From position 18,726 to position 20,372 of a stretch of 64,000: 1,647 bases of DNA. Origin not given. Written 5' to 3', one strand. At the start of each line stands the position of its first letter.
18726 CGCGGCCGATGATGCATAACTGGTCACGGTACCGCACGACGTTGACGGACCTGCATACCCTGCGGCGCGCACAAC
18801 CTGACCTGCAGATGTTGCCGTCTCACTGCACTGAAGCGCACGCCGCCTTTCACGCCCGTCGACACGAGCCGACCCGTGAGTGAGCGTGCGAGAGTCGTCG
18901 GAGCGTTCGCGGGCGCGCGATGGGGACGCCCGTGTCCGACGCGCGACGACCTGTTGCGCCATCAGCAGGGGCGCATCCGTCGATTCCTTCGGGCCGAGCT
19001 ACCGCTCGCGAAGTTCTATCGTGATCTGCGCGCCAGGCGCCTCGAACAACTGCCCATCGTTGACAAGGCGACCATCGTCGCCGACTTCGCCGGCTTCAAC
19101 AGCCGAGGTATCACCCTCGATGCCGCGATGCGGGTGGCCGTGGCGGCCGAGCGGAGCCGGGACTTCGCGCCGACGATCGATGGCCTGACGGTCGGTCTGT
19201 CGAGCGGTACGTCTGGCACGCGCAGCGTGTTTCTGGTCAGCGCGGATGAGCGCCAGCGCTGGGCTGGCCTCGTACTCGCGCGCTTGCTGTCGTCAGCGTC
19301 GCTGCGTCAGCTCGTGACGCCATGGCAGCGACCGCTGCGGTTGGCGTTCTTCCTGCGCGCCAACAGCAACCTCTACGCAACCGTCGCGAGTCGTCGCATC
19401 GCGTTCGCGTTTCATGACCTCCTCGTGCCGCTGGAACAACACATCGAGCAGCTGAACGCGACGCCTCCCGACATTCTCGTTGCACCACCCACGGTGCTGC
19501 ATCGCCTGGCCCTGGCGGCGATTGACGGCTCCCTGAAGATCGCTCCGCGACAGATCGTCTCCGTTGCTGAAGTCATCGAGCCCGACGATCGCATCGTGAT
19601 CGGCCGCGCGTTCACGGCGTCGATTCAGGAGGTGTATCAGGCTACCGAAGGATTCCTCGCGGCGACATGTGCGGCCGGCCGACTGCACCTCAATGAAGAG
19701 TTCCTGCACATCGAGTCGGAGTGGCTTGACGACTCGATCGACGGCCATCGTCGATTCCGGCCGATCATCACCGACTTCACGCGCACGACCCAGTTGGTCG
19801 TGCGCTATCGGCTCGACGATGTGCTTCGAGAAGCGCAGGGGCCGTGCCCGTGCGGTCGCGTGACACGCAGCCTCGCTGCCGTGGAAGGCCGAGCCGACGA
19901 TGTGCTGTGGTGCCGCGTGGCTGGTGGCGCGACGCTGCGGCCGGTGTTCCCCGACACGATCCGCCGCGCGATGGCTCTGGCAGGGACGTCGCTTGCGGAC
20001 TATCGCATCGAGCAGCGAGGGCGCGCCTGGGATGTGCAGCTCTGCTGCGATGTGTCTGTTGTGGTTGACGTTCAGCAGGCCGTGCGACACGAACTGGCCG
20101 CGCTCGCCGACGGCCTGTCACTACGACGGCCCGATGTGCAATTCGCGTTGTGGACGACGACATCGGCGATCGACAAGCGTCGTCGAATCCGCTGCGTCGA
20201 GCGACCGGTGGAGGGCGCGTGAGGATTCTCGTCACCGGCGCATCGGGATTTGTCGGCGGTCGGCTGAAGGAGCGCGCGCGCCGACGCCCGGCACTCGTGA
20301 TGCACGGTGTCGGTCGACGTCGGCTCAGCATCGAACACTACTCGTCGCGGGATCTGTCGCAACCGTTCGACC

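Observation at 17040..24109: Seven translationally coupled genes (KAS III, MBL hydrolase, F390-synthetase-like adenylating enzyme, SDR, membrane GT2, orphan hydrolase-like protein, GT1): candidate uncharacterised glycolipid pathway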

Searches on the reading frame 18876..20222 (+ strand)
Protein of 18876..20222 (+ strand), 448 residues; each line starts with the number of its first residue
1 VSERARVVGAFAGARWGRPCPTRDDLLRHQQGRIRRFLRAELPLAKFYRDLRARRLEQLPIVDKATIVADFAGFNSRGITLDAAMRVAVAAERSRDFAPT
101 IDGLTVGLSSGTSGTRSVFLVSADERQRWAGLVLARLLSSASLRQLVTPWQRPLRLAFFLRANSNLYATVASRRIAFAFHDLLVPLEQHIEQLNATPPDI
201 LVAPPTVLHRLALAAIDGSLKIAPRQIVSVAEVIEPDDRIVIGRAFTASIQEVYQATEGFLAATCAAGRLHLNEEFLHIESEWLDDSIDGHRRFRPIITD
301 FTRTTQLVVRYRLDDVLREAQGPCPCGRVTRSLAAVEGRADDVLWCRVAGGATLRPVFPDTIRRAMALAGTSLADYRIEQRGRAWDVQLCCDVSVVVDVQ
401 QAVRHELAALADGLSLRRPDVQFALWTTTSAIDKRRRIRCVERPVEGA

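Call 5: search_protein_families(library=pfam, proteins=[window:18876-20222:+], max_evalue=0.01)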
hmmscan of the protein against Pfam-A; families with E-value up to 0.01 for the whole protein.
window:18876-20222:+ (448 aa): 0 families

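Call 6: search_protein_families(library=ncbifam, proteins=[window:18876-20222:+], max_evalue=0.01)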
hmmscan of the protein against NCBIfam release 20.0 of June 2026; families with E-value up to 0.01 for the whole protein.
window:18876-20222:+ (448 aa): 8 families
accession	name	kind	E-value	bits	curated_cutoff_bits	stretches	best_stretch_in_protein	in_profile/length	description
TIGR02304.1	aden_form_hyp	equivalog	2.1e-116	389.4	251.9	1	14-439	12-425/430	F390 synthetase-related protein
NF045666.1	DVU1553_fam_AMP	equivalog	6.8e-10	38.5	300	1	171-339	156-330/331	DVU_1553 family AMP-dependent CoA ligase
NF041878.1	paak_haloarch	equivalog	1.6e-06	26.9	700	1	297-379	282-358/427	phenylacetate--CoA ligase PaaK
TIGR03335.1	F390_ftsA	equivalog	1.3e-05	24.1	458.7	1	105-341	90-331/445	coenzyme F390 synthetase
TIGR02155.1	PA_CoA_ligase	equivalog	2e-05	23.3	646.3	1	297-383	277-356/422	phenylacetate--CoA ligase PaaK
NF053551.1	FlxY_rubin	equivalog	0.00014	20.7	520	1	297-346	280-329/424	flexirubin biosynthesis putative acyl-CoA ligase FlxY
NF041217.1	BagE_FevW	exception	0.00038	19.5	800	1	229-328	199-300/424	bagremycin/ferroverdin synthetase BagE/FevW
NF041596.1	fum_diaprop_lig_DdaG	equivalog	0.00085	18.4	700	1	181-234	130-180/390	fumarate--(S)-2,3-diaminopropanoate ligase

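Call 12: find_homologous_proteins(query=window:18876-20222:+, max_evalue=1e-10)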
Query window:18876-20222:+ (448 aa): 2647 proteins with E <= 1e-10 among 8000 candidates; the best 120 are listed.
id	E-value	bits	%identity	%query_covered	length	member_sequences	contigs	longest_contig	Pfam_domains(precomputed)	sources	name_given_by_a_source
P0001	8.5e-291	982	100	100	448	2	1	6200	-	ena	-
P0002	9.8e-243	824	84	99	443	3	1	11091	-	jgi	-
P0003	5.9e-185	633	67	98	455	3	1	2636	-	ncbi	-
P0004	2.5e-179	615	66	99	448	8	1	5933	-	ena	-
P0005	1.2e-176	606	64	99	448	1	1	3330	-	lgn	-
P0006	3.1e-176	604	65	100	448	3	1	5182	-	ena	-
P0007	6.1e-175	600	63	99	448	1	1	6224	-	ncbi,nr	ncbi:MAG: adenylate synthase [Acidobacteria bacterium]|nr:adenylate synthase [Acidobacteriota bacter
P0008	1.6e-174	599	66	97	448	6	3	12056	-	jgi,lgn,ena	jgi:putative adenylate-forming enzyme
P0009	3.3e-174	598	64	97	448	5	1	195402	-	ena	-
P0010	7.5e-174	597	64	99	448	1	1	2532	-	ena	-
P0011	7.8e-173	593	64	99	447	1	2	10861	-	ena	-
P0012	3.5e-170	585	63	98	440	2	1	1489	-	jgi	-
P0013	5.9e-170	584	64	98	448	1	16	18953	-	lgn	-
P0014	9.1e-168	577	62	99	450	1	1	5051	-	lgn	-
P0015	5.8e-165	567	60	97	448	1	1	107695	-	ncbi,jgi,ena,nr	ncbi:MAG TPA: F390 synthetase-related protein [Gemmatimonadaceae bacterium]|nr:F390 synthetase-relat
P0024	1.3e-158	546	61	97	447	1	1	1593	PF00501.35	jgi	jgi:putative adenylate-forming enzyme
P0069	3.9e-146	505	56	99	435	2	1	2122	PF00501.35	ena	-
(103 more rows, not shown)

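Call 14: find_related_loci(query=A1, collection=genome_contigs, flank=10000)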
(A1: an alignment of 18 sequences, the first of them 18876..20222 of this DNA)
Query A1 (448 aa) in genome_contigs; peptide patterns used: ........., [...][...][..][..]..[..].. (x = any residue, [..] = any of these).
599 stretches matched a pattern (row limit reached: there are more); 567 encode a relative of the query (tblastn E <= 1e-3); the best 80 are kept; 80 distinct loci.
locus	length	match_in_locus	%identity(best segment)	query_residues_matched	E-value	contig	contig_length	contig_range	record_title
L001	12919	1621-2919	61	11-444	2e-157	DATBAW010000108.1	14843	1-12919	MAG TPA_asm: Thermoanaerobaculia bacterium isolate SMAG_U5742 k141_1866986, whole genome shotgun sequence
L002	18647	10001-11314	57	1-443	9e-154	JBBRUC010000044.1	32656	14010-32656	MAG: Thermoanaerobaculia bacterium isolate La3_concoct.109 La3_concoct.109_K_2953757_L_32656_cov_12.0483, whole genome s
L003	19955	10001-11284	61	10-443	7e-154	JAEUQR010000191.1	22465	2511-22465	MAG: Acidobacteria bacterium isolate new MAG-256 k141_2277478, whole genome shotgun sequence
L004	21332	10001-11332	58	1-447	6e-153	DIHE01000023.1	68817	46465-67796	MAG TPA_asm: Holophagales bacterium UBA5704 UBA5704_contig_370, whole genome shotgun sequence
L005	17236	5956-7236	56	1-434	3e-152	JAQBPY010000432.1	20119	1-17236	MAG: Gemmatimonadetes bacterium isolate RYN_359 scaffold_4395196, whole genome shotgun sequence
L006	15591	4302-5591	61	8-443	3e-148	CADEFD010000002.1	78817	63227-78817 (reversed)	MAG: uncultured Acidobacteria bacterium isolate Acidobacteria sp. RBC068 genome assembly, contig: MAG068_2, whole genome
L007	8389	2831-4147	56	1-444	5e-148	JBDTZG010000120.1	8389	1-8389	MAG: Acidobacteriota bacterium isolate cluster4_bin.160 NODE_25837_length_8389_cov_16.857811, whole genome shotgun seque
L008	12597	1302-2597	57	7-443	8e-147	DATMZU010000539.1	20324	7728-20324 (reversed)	MAG TPA_asm: Thermoanaerobaculia bacterium isolate SMAG_U11143 k141_3080465, whole genome shotgun sequence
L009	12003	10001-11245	57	8-427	5e-140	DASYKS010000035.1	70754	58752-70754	MAG TPA_asm: Thermoanaerobaculia bacterium isolate SMAG_U4328 k141_3499497, whole genome shotgun sequence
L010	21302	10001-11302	54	6-442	7e-134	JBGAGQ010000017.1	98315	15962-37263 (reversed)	MAG: Thermoanaerobaculia bacterium isolate MAG_MBR_H125.76 MBRH125-76_opera_contig_1032, whole genome shotgun sequence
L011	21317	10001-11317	50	1-444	1e-130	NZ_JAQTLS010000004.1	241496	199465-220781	MAG: Thiothrix sp. isolate STA_22 NODE_95_length_241496_cov_28.179170_Sandtown_A, whole genome shotgun sequence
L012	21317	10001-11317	51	1-444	5e-129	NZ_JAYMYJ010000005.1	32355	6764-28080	Candidatus Thiothrix sp. SCUT-1 NODE_1049_length_32355_cov_112.647399, whole genome shotgun sequence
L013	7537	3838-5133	50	11-446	7e-129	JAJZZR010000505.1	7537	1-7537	MAG: Proteobacteria bacterium isolate TL2-1.bin3 NODE_5736_length_7537_cov_1.630904, whole genome shotgun sequence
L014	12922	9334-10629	47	11-445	5e-129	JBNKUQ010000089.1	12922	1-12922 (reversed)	MAG: Cellvibrionaceae bacterium isolate A1A2.bin.40.strict NODE_89_length_12922_cov_4.818139, whole genome shotgun seque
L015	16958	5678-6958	50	6-442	1e-127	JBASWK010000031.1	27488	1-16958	MAG: Gallionella sp. isolate MFD12902_ilm_asm_bin7 k127_28384, whole genome shotgun sequence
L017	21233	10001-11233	53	7-441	3e-125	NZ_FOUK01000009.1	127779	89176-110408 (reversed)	Pimelobacter simplex strain ATCC 6946, whole genome shotgun sequence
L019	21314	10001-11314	49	7-444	9e-125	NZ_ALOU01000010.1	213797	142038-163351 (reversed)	Cupriavidus sp. BIS7 contig10, whole genome shotgun sequence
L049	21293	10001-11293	41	1-437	1e-108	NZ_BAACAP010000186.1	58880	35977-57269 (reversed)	Scytonema sp. NUACC26 sequence186, whole genome shotgun sequence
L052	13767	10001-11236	40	7-426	4e-108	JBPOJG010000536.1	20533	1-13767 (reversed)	MAG: Spirochaetota bacterium isolate MAG_1308 c_000000613364, whole genome shotgun sequence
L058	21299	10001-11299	43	1-439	8e-106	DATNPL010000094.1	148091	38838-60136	MAG TPA_asm: Coleofasciculaceae cyanobacterium isolate SMAG_U16480 k141_10580, whole genome shotgun sequence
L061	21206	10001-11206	46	33-444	9e-105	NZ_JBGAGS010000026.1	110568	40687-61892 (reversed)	MAG: Prosthecobacter sp. isolate MAG_MBR_H125.70 MBRH125-70_opera_contig_900, whole genome shotgun sequence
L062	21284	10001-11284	40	7-440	3e-104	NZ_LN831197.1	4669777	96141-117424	Bacillus niameyensis strain SIT3, whole genome shotgun sequence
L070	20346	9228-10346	42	1-380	1e-102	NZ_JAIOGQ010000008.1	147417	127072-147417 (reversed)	Paenibacillus caui strain 81-11 Scaffold8, whole genome shotgun sequence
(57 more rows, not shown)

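Call 24: search_solved_structures(query=window:18876-20222:+, max_evalue=0.01)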
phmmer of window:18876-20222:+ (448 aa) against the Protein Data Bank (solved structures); distinct sequences matched with E-value up to 0.01: 3.
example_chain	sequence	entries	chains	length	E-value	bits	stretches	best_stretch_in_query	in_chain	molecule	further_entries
4r1l_A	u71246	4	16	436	1.3e-06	30.7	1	297-345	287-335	Phenylacetate-coenzyme A ligase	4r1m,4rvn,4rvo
9s3l_A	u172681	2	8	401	0.00017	23.8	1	184-344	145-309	Phenylacetate-CoA ligase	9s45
6wuq_A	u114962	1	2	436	0.00019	23.6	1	183-340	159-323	AjiA1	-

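Call 33: search_protein_families(library=pfam, proteins=[L062:7020-8168:+, L062:11281-12423:+, L062:12588-13397:+, L062:13325-14266:+, L049:3404-4570:+, L049:4690-5712:+, L049:6111-7964:+, L049:11329-12483:+, L019:12405-13604:+, L019:13601-14608:+], max_evalue=0.001)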
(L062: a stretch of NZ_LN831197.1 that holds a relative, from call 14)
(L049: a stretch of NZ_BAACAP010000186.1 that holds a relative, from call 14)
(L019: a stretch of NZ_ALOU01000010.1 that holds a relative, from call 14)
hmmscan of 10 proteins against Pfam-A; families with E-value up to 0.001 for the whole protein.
L062:7020-8168:+ (382 aa): 1 family
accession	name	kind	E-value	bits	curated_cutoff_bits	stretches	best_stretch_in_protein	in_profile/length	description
PF02655.19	ATP-grasp_3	-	4.5e-05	24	23.2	1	118-277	3-159/160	ATP-grasp domain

L062:11281-12423:+ (380 aa): 1 family
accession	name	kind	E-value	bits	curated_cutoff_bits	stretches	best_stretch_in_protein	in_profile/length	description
PF04339.18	FemAB_like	-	0.00036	20.2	27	0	178-269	161-257/369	Peptidogalycan biosysnthesis/recognition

L062:12588-13397:+ (269 aa): 3 families
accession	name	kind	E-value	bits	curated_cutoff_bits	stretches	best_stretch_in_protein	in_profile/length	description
PF01149.29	Fapy_DNA_glyco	-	2.4e-24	86.6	25.5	1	1-110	1-112/117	Formamidopyrimidine-DNA glycosylase N-terminal domain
PF06831.19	H2TH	-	1.5e-21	76.6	34.7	1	129-214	1-86/93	Formamidopyrimidine-DNA glycosylase H2TH domain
PF06827.20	zf-FPG_IleRS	-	3.7e-09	36.7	21.3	1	243-269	3-29/30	Zinc finger found in FPG and IleRS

L062:13325-14266:+ (313 aa): 1 family
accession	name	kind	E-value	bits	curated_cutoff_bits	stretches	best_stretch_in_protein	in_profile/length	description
PF01261.30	AP_endonuc_2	-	1e-32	114.2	31.1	1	50-300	3-243/249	Xylose isomerase-like TIM barrel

L049:3404-4570:+ (388 aa): 2 families
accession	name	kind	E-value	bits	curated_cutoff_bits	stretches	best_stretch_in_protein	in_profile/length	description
PF02655.19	ATP-grasp_3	-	1.5e-06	28.8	23.2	1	113-275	2-157/160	ATP-grasp domain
PF21360.3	PylC-like_N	-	0.00035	21.1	27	1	23-97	17-83/96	PylC-like, N-terminal domain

L049:4690-5712:+ (340 aa): 2 families
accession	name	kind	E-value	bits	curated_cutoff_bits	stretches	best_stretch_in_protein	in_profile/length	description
PF00355.32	Rieske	-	1e-22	80.3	20.3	1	8-86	1-80/88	Rieske [2Fe-2S] domain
PF19112.6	VanA_C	-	7e-10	39.8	23.5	1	146-311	3-178/193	Vanillate O-demethylase oxygenase C-terminal domain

L049:6111-7964:+ (617 aa): 4 families
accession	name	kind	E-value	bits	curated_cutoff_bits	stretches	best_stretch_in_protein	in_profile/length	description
PF00005.33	ABC_tran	-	1.7e-24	87.5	25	1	431-566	3-136/137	ABC transporter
PF00664.28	ABC_membrane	-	7e-14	52.6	28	1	17-250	10-242/274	ABC transporter transmembrane region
PF02463.25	SMC_N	-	5.3e-07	29.7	40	0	530-611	128-211/220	RecF/RecN/SMC N terminal domain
PF13304.12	AAA_21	-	1e-05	26.2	27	0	487-598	166-299/304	AAA domain, putative AbiEii toxin, Type IV TA system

L049:11329-12483:+ (384 aa): 0 families

L019:12405-13604:+ (399 aa): 0 families

L019:13601-14608:+ (335 aa): 2 families
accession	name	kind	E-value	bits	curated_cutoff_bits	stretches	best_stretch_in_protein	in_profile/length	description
PF00355.32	Rieske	-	2.4e-22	79.1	20.3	1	8-88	2-82/88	Rieske [2Fe-2S] domain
PF19112.6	VanA_C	-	1.4e-14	55.1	23.5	1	142-319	3-188/193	Vanillate O-demethylase oxygenase C-terminal domain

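Call 44: search_protein_families(library=pfam, proteins=[L061:15207-17693:+, L061:17695-18357:+, L005:11290-14331:+, L005:14435-15514:+, L004:16091-16957:+, L052:8029-9039:+, L070:11893-12297:+, L017:7143-8387:+, L058:11369-12319:-, L058:12355-13695:-], max_evalue=0.001)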
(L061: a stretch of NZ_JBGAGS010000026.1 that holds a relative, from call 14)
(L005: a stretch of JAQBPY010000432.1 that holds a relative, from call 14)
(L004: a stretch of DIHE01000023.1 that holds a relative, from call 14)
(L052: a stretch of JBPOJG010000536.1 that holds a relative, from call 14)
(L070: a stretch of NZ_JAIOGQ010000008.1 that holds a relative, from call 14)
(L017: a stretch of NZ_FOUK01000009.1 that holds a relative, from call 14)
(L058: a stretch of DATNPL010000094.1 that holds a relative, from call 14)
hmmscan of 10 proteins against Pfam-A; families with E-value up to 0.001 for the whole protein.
L061:15207-17693:+ (828 aa): 2 families
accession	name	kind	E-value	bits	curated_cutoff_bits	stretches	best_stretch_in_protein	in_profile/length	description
PF05872.18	HerA_C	-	1.3e-07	31.1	22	1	64-104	21-61/502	Helicase HerA-like C-terminal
PF01935.23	DUF87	-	2.2e-07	31.6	23.2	1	60-108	19-68/220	Helicase HerA, central domain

L061:17695-18357:+ (220 aa): 0 families

L005:11290-14331:+ (1013 aa): 3 families
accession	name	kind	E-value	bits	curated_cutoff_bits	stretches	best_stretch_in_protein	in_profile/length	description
PF15902.12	Sortilin-Vps10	-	1.1e-27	97.3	33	1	131-252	3-111/446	Sortilin, neurotensin receptor 3,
PF02012.26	BNR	-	4.7e-13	47.5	27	0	241-251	1-11/12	BNR/Asp-box repeat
PF13088.12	BNR_2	-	4.1e-06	26.8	31.4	0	584-652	139-202/277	BNR repeat-like domain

L005:14435-15514:+ (359 aa): 1 family
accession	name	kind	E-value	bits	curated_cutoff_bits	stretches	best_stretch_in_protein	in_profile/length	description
PF01041.23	DegT_DnrJ_EryC1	-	1.2e-44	153.5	19.8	2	35-204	26-189/360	DegT/DnrJ/EryC1/StrS aminotransferase family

L004:16091-16957:+ (288 aa): 1 family
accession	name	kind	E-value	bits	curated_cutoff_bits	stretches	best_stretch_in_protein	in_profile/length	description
PF13749.12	HATPase_c_4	-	4.7e-19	68.6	26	1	198-281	2-86/89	Putative ATP-dependent DNA helicase recG C-terminal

L052:8029-9039:+ (336 aa): 0 families

L070:11893-12297:+ (134 aa): 0 families

L017:7143-8387:+ (414 aa): 0 families

L058:11369-12319:- (316 aa): 7 families
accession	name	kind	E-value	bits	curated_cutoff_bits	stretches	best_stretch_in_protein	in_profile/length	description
PF01370.27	Epimerase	-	5.8e-46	157.3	20.9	1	15-242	1-239/240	NAD dependent epimerase/dehydratase family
PF16363.11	GDP_Man_Dehyd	-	6.6e-38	131.4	27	1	16-304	1-330/332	GDP-mannose 4,6 dehydratase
PF04321.23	RmlD_sub_bind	-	1.7e-17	63.8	27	1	14-265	2-235/287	RmlD substrate binding domain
PF01073.25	3Beta_HSD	-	4.2e-16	59.3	22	1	16-232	1-231/280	3-beta hydroxysteroid dehydrogenase/isomerase family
PF02719.21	Polysacc_synt_2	-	2.6e-09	37.1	20.2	1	54-175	56-166/293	Polysaccharide biosynthesis protein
PF07993.18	NAD_binding_4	-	1.3e-08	34.8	20.1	1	74-185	87-212/258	Male sterility protein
PF13460.12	NAD_binding_10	-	4.6e-06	27.1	27.2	1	19-180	1-146/184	NAD(P)H-binding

L058:12355-13695:- (446 aa): 2 families
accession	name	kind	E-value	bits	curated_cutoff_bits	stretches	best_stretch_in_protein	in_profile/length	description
PF00848.25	Ring_hydroxyl_A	-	4.4e-21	76.2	24.9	1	196-399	13-206/208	Ring hydroxylating alpha subunit (catalytic domain)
PF00355.32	Rieske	-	8.1e-20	71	20.3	1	53-137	1-83/88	Rieske [2Fe-2S] domain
